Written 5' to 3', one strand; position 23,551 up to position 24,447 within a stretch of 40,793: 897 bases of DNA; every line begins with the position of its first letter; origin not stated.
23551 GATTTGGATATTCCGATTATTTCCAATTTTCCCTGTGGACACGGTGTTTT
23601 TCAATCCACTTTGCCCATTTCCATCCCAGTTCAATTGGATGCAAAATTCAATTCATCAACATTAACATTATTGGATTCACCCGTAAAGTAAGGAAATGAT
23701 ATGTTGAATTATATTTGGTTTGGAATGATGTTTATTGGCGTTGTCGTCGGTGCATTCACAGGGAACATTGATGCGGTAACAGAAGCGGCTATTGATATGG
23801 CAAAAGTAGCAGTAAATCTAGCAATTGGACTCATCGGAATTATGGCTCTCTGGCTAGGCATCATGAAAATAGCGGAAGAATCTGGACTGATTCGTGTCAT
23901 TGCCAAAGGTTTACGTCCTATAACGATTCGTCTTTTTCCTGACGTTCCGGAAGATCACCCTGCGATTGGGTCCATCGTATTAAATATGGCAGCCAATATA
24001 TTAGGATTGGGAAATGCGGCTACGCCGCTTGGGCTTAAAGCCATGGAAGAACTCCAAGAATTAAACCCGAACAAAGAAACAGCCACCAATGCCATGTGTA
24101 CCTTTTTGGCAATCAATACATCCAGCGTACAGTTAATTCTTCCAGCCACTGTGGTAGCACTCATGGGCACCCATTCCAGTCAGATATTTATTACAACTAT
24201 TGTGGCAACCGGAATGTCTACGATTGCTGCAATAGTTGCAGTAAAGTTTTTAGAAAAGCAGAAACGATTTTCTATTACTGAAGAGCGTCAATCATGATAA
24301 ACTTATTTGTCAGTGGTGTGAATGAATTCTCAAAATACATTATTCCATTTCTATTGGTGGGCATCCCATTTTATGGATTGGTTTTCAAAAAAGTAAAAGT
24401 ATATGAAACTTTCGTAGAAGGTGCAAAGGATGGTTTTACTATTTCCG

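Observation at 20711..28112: Eight-gene, tightly coupled operon that reads as a stem-peptide disassembly line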

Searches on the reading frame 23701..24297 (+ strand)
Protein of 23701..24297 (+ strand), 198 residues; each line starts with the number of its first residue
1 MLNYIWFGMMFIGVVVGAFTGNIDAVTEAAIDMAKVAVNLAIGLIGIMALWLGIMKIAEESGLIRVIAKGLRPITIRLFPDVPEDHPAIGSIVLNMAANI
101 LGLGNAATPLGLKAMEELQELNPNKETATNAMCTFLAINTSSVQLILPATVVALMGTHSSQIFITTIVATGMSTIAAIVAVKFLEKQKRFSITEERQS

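Call 3: search_protein_families(library=pfam, proteins=[window:23701-24297:+])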
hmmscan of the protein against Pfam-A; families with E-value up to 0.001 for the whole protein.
window:23701-24297:+ (198 aa): 1 family
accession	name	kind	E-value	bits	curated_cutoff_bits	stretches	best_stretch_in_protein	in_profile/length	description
PF07670.19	Gate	-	4.9e-14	53.1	29.6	1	42-154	2-100/104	Nucleoside recognition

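Call 4: search_protein_families(library=ncbifam, proteins=[window:23701-24297:+])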
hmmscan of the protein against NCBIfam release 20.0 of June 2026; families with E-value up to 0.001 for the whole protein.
window:23701-24297:+ (198 aa): 0 families

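Call 22: find_homologous_proteins(query=window:23701-24297:+, max_evalue=0.00001)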
Query window:23701-24297:+ (198 aa): 8000 proteins with E <= 0.00001 among 8000 candidates; the best 120 are listed.
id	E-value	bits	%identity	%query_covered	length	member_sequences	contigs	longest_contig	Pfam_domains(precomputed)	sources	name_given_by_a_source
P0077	4.6e-117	406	99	100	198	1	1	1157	PF07670.20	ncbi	-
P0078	5.1e-111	386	92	100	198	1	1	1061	PF07670.20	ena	-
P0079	7.7e-111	385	92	100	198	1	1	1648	PF07670.20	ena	-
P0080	1.8e-110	384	94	98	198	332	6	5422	PF07670.20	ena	-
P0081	4.9e-110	383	91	100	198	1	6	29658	PF07670.20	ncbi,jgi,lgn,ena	jgi:spore maturation protein A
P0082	5.8e-110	383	93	100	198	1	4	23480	PF07670.20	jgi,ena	-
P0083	9.3e-110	382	94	98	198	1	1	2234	PF07670.20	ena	-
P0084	3.3e-109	380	91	100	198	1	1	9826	PF07670.20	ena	-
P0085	7.2e-109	379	90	100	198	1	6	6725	PF07670.20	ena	-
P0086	1.2e-107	375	92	100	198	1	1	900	PF07670.20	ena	-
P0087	1.4e-107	375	90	100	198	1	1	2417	PF07670.20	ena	-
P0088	2.5e-107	374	90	100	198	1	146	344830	PF07670.20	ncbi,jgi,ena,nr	ncbi:MAG: nucleoside recognition protein [Candidatus Marinimicrobia bacterium]|jgi:spore maturation 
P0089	3.2e-107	374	92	98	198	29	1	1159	PF07670.20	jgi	jgi:spore maturation protein A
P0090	5.4e-107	373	89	100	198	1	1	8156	PF07670.20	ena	-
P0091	7.8e-107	372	89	100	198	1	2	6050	PF07670.20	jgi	jgi:spore maturation protein A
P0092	1.4e-106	372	89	100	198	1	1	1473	PF07670.20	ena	-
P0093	2.4e-106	371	90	100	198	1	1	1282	PF07670.20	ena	-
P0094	2.9e-106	371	91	100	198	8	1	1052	PF07670.20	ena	-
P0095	4.9e-106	370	89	100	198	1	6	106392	PF07670.20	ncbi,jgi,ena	-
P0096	6.4e-106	369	92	97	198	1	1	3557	PF07670.20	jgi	-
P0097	9.0e-106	369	93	97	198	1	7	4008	PF07670.20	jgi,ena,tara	jgi:spore maturation protein A|tara:strand:- start:412 stop:1008 length:597 start_codon:yes stop_cod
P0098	9.0e-106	369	90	98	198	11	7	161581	PF07670.20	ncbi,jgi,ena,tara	tara:strand:+ start:498 stop:1094 length:597 start_codon:yes stop_codon:yes gene_type:complete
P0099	9.2e-106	369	93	97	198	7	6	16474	PF07670.20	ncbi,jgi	jgi:spore maturation protein A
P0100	9.4e-106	369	93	97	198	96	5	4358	PF07670.20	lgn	-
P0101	1.0e-105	369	89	100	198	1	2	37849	PF07670.20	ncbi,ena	-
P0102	1.3e-105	368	92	97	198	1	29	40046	PF07670.20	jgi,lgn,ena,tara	jgi:spore maturation protein A|tara:strand:- start:104 stop:700 length:597 start_codon:yes stop_codo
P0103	1.4e-105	368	91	97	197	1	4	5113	PF07670.20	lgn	-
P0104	1.5e-105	368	93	97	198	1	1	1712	PF07670.20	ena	-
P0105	2.0e-105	368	88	99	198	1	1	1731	PF07670.20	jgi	jgi:spore maturation protein A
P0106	2.3e-105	368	93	97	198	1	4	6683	PF07670.20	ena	-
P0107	2.7e-105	367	90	100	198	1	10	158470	PF07670.20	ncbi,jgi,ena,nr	ncbi:MAG: nucleoside recognition protein [Candidatus Marinimicrobia bacterium]|jgi:spore maturation 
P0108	2.9e-105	367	92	97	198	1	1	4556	PF07670.20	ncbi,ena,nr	ncbi:MAG: nucleoside recognition domain-containing protein [Candidatus Marinimicrobia bacterium]|nr:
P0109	2.9e-105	367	92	98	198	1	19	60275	PF07670.20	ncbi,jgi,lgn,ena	ncbi:MAG: nucleoside recognition domain-containing protein [Fidelibacterota bacterium]|jgi:spore mat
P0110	2.9e-105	367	92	97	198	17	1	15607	PF07670.20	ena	-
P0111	3.0e-105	367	92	98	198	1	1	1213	PF07670.20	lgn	-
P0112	3.0e-105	367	89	100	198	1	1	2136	PF07670.20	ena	-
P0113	3.3e-105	367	90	100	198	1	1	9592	PF07670.20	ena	-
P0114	3.6e-105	367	89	100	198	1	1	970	PF07670.20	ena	-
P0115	3.9e-105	367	91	98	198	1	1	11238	PF07670.20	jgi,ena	jgi:spore maturation protein A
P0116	4.4e-105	367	92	97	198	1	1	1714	PF07670.20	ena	-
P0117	4.5e-105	367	88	99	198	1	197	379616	PF07670.20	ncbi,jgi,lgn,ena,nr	ncbi:MAG: nucleoside recognition protein [Candidatus Marinimicrobia bacterium]|jgi:spore maturation 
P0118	4.5e-105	367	92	97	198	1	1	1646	PF07670.20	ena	-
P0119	4.9e-105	367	92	97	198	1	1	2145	PF07670.20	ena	-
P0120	5.0e-105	367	92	97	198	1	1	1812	PF07670.20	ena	-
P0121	5.5e-105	366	90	98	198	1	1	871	PF07670.20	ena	-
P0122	5.7e-105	366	92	97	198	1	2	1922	PF07670.20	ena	-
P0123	6.2e-105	366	90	100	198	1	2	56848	PF07670.20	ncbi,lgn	-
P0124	6.5e-105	366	89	100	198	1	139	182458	PF07670.20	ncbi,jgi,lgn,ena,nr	ncbi:MAG: nucleoside recognition protein [Candidatus Marinimicrobia bacterium]|jgi:spore maturation 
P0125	7.0e-105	366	89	100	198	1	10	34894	PF07670.20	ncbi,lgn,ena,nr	ncbi:MAG: nucleoside recognition protein [Candidatus Marinimicrobia bacterium]|nr:nucleoside recogni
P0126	7.0e-105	366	93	96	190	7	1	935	PF07670.20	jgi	jgi:spore maturation protein A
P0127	8.4e-105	366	90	100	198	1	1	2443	PF07670.20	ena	-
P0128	8.4e-105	366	92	97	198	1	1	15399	PF07670.20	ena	-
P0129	1.0e-104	366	92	97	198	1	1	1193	PF07670.20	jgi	-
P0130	1.0e-104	366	92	97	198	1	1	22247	PF07670.20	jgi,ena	-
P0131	1.2e-104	365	92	97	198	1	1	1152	PF07670.20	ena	-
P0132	1.3e-104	365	92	97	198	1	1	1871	PF07670.20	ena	-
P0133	1.3e-104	365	91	100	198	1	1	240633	PF07670.20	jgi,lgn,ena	-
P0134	1.3e-104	365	92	97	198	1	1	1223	PF07670.20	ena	-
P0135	1.4e-104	365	89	100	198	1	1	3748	PF07670.20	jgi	-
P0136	1.4e-104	365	92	97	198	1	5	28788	PF07670.20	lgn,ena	-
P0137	1.7e-104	365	92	97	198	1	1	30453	PF07670.20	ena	-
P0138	2.1e-104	365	90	100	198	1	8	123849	PF07670.20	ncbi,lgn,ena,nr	ncbi:MAG: nucleoside recognition protein [Candidatus Marinimicrobia bacterium]|nr:nucleoside recogni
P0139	2.2e-104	364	92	97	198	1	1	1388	PF07670.20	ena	-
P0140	3.2e-104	364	89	100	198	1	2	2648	PF07670.20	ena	-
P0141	3.7e-104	364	92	97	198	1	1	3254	PF07670.20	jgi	-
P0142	3.9e-104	364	89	100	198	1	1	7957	PF07670.20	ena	-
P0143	3.9e-104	364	88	100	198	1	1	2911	PF07670.20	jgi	jgi:spore maturation protein A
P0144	4.3e-104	363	91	96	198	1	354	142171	PF07670.20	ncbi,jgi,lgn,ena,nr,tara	ncbi:MAG: nucleoside recognition protein [Candidatus Marinimicrobia bacterium]|jgi:spore maturation 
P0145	8.4e-104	363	90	98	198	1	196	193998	PF07670.20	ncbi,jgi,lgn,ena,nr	ncbi:MAG: nucleoside recognition protein [Candidatus Marinimicrobia bacterium]|jgi:spore maturation 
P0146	9.2e-104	362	90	100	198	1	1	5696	PF07670.20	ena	-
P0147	9.8e-104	362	90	96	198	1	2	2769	PF07670.20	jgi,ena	jgi:spore maturation protein A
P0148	1.0e-103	362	91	98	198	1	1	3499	PF07670.20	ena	-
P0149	1.1e-103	362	89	100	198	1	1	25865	PF07670.20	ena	-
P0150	1.1e-103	362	90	98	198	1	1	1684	PF07670.20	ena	-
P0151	1.3e-103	362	88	100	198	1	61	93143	PF07670.20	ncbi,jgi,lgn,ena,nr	ncbi:MAG: nucleoside recognition protein [Candidatus Marinimicrobia bacterium]|jgi:spore maturation 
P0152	1.5e-103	362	90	98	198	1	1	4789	PF07670.20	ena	-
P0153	1.9e-103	361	91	97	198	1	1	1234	PF07670.20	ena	-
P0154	2.4e-103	361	90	98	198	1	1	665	PF07670.20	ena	-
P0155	2.8e-103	361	88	100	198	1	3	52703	PF07670.20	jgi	jgi:spore maturation protein A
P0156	3.0e-103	361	88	100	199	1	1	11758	PF07670.20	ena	-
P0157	3.0e-103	361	90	96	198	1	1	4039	PF07670.20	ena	-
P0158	3.7e-103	360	91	97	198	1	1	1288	PF07670.20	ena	-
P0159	4.0e-103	360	91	97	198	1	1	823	PF07670.20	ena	-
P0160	5.5e-103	360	90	96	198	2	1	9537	PF07670.20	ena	-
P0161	1.7e-102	358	88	100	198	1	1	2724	PF07670.20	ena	-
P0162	3.2e-102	357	90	96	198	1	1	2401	PF07670.20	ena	-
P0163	5.1e-102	357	93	96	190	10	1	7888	PF07670.20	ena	-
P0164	5.4e-102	357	91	97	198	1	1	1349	PF07670.20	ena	-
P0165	5.7e-102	357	91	97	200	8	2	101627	PF07670.20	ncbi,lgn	-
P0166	8.1e-102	356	90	96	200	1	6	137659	PF07670.20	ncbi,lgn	ncbi:MAG: nucleoside recognition domain-containing protein [Fidelibacterota bacterium]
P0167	8.4e-102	356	86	100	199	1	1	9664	PF07670.20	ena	-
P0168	1.2e-101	355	90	95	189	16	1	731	PF07670.20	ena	-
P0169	1.4e-101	355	88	98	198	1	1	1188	PF07670.20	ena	-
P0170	1.7e-101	355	87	100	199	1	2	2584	PF07670.20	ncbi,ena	-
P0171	1.8e-101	355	90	95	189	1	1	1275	PF07670.20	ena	-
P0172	2.1e-101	355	86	100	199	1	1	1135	PF07670.20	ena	-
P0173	2.2e-101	355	87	98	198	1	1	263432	PF07670.20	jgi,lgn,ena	-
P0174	2.4e-101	355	86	100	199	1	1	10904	PF07670.20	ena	-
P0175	3.0e-101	354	86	100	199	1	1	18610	PF07670.20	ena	-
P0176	3.0e-101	354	86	100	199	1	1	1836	PF07670.20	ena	-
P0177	3.6e-101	354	85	100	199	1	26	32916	PF07670.20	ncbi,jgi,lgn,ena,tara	tara:strand:- start:292 stop:891 length:600 start_codon:yes stop_codon:yes gene_type:complete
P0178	4.1e-101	354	87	99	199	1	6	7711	PF07670.20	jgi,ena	jgi:spore maturation protein A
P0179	4.1e-101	354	87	100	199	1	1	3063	PF07670.20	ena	-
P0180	4.2e-101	354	85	100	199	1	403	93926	PF07670.20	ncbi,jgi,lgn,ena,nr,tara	ncbi:MAG TPA: nucleoside recognition protein [Candidatus Marinimicrobia bacterium]|jgi:spore maturat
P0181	4.3e-101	354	86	98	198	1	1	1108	PF07670.20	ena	-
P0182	4.3e-101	354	85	100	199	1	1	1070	PF07670.20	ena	-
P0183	4.3e-101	354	85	100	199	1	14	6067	PF07670.20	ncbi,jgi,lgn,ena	jgi:spore maturation protein A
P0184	4.7e-101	354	85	100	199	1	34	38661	PF07670.20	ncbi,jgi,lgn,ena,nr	ncbi:MAG: nucleoside recognition domain-containing protein [Candidatus Neomarinimicrobiota bacterium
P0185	4.9e-101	354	85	100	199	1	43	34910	PF07670.20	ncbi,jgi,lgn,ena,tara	tara:strand:- start:5424 stop:6023 length:600 start_codon:yes stop_codon:yes gene_type:complete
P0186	5.0e-101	353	85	100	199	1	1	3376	PF07670.20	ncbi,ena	-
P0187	5.3e-101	353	86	100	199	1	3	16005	PF07670.20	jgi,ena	-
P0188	5.7e-101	353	85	100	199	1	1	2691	PF07670.20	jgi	-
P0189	5.7e-101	353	86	100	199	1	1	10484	PF07670.20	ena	-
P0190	5.9e-101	353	85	100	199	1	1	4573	PF07670.20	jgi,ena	jgi:spore maturation protein A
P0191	6.0e-101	353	85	100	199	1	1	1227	PF07670.20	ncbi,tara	tara:strand:- start:442 stop:1041 length:600 start_codon:yes stop_codon:yes gene_type:complete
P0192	6.2e-101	353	86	100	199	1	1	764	PF07670.20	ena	-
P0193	6.4e-101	353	85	100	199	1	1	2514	PF07670.20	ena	-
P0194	6.6e-101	353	85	100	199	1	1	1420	PF07670.20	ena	-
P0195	6.7e-101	353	84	99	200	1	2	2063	PF07670.20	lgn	-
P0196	6.9e-101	353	85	100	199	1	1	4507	PF07670.20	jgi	-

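Call 23: find_related_loci(query=window:23701-24297:+, collection=genome_contigs, flank=10000)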
Query window:23701-24297:+ (198 aa) in genome_contigs; peptide patterns used: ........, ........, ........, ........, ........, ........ (x = any residue, [..] = any of these).
599 stretches matched a pattern (row limit reached: there are more); 444 encode a relative of the query (tblastn E <= 1e-3); the best 80 are kept; 80 distinct loci.
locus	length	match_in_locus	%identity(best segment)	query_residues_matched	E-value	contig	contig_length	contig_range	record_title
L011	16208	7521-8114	92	1-198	1e-120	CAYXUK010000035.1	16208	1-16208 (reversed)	MAG TPA_asm: uncultured bacterium isolate SRP077602_co3_64 genome assembly, contig: NODE_4980_length_16208_cov_16.765864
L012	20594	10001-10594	92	1-198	1e-118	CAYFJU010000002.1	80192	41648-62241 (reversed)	MAG TPA_asm: uncultured bacterium isolate ERP019367_co1_122 genome assembly, contig: NODE_386_length_80192_cov_14.536606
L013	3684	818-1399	93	1-194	1e-120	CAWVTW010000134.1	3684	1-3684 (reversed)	MAG TPA_asm: uncultured bacterium isolate ERR3589574_maxbin2_7 genome assembly, contig: ERZ7462372.24648, whole genome s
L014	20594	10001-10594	90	1-198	5e-118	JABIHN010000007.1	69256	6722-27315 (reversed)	MAG: Candidatus Neomarinimicrobiota bacterium isolate SI053_bin69 k141_27361, whole genome shotgun sequence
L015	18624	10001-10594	89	1-198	2e-115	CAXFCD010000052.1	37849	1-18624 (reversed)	MAG TPA_asm: uncultured bacterium isolate ERR599111_maxbin2_57 genome assembly, contig: ERZ841489.173893, whole genome s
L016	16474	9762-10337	93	1-192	4e-115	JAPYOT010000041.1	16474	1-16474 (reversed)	MAG: Candidatus Neomarinimicrobiota bacterium isolate MOW.metabat2.12 MOW_3024_length_16474_cov_143.280894, whole genome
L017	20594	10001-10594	89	1-198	5e-115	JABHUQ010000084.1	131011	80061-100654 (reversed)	MAG: Candidatus Neomarinimicrobiota bacterium isolate SI039_bin89 k141_1752738, whole genome shotgun sequence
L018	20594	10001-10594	89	1-198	3e-114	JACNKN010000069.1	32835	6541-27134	MAG: Candidatus Neomarinimicrobiota bacterium isolate NIOZ-UU60 NIOZ-UU_NODE_1452_length_32835_cov_29.6727, whole genome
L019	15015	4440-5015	92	1-192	2e-114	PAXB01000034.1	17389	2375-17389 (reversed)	MAG: Candidatus Neomarinimicrobiota bacterium isolate SAT131 151096, whole genome shotgun sequence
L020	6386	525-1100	92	1-192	9e-114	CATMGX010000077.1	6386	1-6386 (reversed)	MAG: uncultured Candidatus Marinimicrobia bacterium isolate SRR3966130_bin.15_MetaWRAP_v1.3_MAG genome assembly, contig:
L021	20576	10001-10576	91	1-192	3e-112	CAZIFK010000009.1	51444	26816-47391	MAG TPA_asm: uncultured bacterium isolate binchicken_co62_21 genome assembly, contig: NODE_126_length_51444_cov_10.45095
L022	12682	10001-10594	88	1-198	3e-112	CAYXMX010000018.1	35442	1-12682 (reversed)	MAG TPA_asm: uncultured bacterium isolate binchicken_co275_144 genome assembly, contig: NODE_1232_length_35442_cov_46.05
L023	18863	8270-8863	86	1-197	1e-110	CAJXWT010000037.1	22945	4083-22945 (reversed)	MAG TPA_asm: uncultured Candidatus Marinimicrobia bacterium isolate SRR3965592_bin.3_MetaBAT_v2.12.1_MAG genome assembly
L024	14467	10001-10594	84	1-198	2e-109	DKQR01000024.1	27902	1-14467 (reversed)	MAG TPA_asm: Candidatus Marinimicrobia bacterium UBA7303 UBA7303_contig_15635, whole genome shotgun sequence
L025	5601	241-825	86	1-195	5e-109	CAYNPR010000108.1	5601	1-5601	MAG TPA_asm: uncultured bacterium isolate binchicken_co201_27 genome assembly, contig: NODE_17843_length_5601_cov_6.0650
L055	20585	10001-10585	82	1-195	4e-102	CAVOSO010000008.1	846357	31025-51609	MAG: uncultured Gammaproteobacteria bacterium isolate MFD09964.bin.1.76 genome assembly, contig: contig_7212, whole geno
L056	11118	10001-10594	80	1-198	6e-102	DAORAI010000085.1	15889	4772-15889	MAG TPA_asm: Woeseiaceae bacterium isolate AMR_MDS_0962 NODE_628_length_15889_cov_5.158204, whole genome shotgun sequenc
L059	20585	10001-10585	81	1-195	2e-101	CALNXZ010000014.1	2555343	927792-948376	MAG: uncultured Gammaproteobacteria bacterium isolate LOGT_bin.0049 genome assembly, contig: contig_18532, whole genome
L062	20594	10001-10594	79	1-198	4e-101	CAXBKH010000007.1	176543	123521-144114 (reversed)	MAG TPA_asm: uncultured bacterium isolate ERR2762155_maxbin2_30 genome assembly, contig: ERZ3421563.60, whole genome sho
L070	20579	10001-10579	81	1-193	5e-99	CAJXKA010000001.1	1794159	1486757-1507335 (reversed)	MAG TPA_asm: uncultured Oceanospirillales bacterium isolate SRR6201692_bin.5_MetaBAT_v2.12.1_MAG genome assembly, contig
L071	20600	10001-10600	77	1-197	4e-99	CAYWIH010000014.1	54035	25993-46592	MAG TPA_asm: uncultured bacterium isolate SRP128890_co1_229 genome assembly, contig: NODE_1060_length_54035_cov_9.997870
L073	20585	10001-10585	78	1-195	9e-99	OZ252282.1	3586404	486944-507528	MAG: Enterobacterales bacterium isolate e1566bbe-8f6b-492d-966f-73ce20161778 genome assembly, chromosome: 1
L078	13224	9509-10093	75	1-195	9e-97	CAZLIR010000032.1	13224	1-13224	MAG TPA_asm: uncultured Enterobacterales bacterium isolate SRP114822_co5_227 genome assembly, contig: NODE_1192_length_1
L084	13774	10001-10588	73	1-196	1e-92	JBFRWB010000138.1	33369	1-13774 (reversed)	MAG: Microcystaceae cyanobacterium isolate coassembly_bin.85 coaB85_c_000014925688, whole genome shotgun sequence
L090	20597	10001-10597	65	1-196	5e-79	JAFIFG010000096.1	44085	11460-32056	MAG: Clostridiaceae bacterium isolate coassembly_bin.26 k141_106948, whole genome shotgun sequence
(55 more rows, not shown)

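Call 32: search_protein_families(library=pfam, proteins=[L059:4643-6757:-, L059:6846-7970:+, L059:7967-8983:-, L059:9041-9979:+, L059:11167-12234:-, L059:12237-13991:-, L059:13799-15190:-, L059:15274-16536:+, L059:17391-18530:+, L059:18530-19780:+])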
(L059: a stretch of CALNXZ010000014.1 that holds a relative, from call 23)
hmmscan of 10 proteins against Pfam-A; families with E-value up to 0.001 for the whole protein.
L059:4643-6757:- (704 aa): 1 family
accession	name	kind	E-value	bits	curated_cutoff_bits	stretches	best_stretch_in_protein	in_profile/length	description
PF01663.27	Phosphodiest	-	6.3e-35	121.8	23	2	102-248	1-120/342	Type I phosphodiesterase / nucleotide pyrophosphatase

L059:6846-7970:+ (374 aa): 3 families
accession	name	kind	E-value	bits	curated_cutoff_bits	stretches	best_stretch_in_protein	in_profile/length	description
PF13469.12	Sulfotransfer_3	-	6e-24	85.9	27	2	57-226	1-149/216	Sulfotransferase family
PF00685.33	Sulfotransfer_1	-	3.9e-06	26.9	22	1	57-334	3-193/255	Sulfotransferase domain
PF17784.7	Sulfotransfer_4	-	0.00094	19.5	22.8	0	190-226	79-115/215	Sulfotransferase domain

L059:7967-8983:- (338 aa): 2 families
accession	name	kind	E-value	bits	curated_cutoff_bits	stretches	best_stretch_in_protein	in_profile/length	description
PF07755.17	DUF1611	-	3.6e-72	242.4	25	1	133-327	4-200/201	Domain of unknown function (DUF1611_C) P-loop domain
PF17396.8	DUF1611_N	-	5e-22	78.5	22.6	1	46-124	15-94/95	Domain of unknown function (DUF1611_N) Rossmann-like domain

L059:9041-9979:+ (312 aa): 2 families
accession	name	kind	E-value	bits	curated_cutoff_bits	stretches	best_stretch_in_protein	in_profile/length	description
PF02016.21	Peptidase_S66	-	1.9e-35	122.1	25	1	16-132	1-121/121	LD-carboxypeptidase N-terminal domain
PF17676.7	Peptidase_S66C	-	2.3e-33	115.8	23.7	1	179-295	1-120/120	LD-carboxypeptidase C-terminal domain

L059:11167-12234:- (355 aa): 2 families
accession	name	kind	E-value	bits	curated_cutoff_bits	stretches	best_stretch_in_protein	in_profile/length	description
PF01168.26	Ala_racemase_N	-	9.8e-64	215.5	24.1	1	9-217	1-220/220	Alanine racemase, N-terminal domain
PF00842.27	Ala_racemase_C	-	1.6e-44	151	25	1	231-354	1-127/127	Alanine racemase, C-terminal domain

L059:12237-13991:- (584 aa): 2 families
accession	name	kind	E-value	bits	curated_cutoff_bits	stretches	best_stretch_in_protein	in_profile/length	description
PF00144.29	Beta-lactamase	-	7.9e-58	196.6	27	1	94-430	1-313/329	Beta-lactamase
PF11954.13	DUF3471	-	8.2e-17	61.9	29.3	1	484-569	10-97/103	Domain of unknown function (DUF3471)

L059:13799-15190:- (463 aa): 1 family
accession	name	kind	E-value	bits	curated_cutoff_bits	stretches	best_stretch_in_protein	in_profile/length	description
PF03553.21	Na_H_antiporter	-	7e-44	150.7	23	1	183-460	23-303/303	Na+/H+ antiporter family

L059:15274-16536:+ (420 aa): 3 families
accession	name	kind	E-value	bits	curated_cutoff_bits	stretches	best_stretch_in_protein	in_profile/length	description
PF02784.22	Orn_Arg_deC_N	-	1.2e-64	218.5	23.4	1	35-281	2-246/247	Pyridoxal-dependent decarboxylase, pyridoxal binding domain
PF00278.28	Orn_DAP_Arg_deC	-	8.5e-28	96.9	23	1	30-371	2-95/95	Pyridoxal-dependent decarboxylase, C-terminal sheet domain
PF01168.26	Ala_racemase_N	-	3.5e-10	40.4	24.1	1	34-234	3-191/220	Alanine racemase, N-terminal domain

L059:17391-18530:+ (379 aa): 2 families
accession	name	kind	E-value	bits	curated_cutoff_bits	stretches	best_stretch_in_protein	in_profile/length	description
PF17676.7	Peptidase_S66C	-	5.5e-39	133.9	23.7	1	250-364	1-120/120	LD-carboxypeptidase C-terminal domain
PF02016.21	Peptidase_S66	-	6.1e-39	133.4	25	1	77-194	1-121/121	LD-carboxypeptidase N-terminal domain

L059:18530-19780:+ (416 aa): 1 family
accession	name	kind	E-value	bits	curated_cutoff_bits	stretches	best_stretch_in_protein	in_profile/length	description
PF13354.11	Beta-lactamase2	-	5.2e-17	62.3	22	1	73-360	13-212/214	Beta-lactamase enzyme family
